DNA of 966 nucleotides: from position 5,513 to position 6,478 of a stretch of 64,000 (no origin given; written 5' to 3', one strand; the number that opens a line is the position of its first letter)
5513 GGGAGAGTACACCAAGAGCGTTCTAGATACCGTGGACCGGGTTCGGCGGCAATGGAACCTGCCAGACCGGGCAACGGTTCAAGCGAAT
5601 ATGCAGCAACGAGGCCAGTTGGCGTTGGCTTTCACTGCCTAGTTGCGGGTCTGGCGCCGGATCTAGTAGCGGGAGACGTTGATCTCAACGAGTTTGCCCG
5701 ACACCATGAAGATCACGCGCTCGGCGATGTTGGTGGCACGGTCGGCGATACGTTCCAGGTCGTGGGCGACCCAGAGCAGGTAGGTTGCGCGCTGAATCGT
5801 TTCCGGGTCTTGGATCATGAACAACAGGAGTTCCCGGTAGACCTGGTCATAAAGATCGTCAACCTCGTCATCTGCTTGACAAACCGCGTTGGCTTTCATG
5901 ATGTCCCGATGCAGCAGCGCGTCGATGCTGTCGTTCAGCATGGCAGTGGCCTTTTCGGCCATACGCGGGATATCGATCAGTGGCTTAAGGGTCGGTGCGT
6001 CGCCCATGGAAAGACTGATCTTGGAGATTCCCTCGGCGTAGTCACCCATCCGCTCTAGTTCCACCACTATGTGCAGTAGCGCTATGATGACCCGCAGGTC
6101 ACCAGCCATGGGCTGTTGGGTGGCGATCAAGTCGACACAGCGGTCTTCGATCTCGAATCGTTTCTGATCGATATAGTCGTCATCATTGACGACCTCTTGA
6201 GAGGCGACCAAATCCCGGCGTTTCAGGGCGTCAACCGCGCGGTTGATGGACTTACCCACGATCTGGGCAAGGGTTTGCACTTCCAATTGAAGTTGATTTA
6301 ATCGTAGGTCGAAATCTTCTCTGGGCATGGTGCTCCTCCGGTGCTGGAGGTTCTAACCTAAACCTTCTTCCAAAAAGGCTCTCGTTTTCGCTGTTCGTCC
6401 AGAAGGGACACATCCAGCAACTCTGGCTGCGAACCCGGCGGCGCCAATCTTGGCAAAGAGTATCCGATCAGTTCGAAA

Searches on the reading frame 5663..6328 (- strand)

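Call 40: search_protein_families(library=ncbifam, proteins=[window:5663-6328:-], max_evalue=0.00001)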
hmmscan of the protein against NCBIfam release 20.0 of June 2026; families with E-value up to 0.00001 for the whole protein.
window:5663-6328:- (221 aa): 2 families
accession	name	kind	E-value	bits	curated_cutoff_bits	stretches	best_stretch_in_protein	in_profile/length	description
TIGR02135.1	phoU_full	equivalog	1.8e-59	200.9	130.25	1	5-213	2-211/212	phosphate signaling complex protein PhoU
NF008332.0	PRK11115.1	equivalog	5e-44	150.6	342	1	5-214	13-222/239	phosphate signaling complex protein PhoU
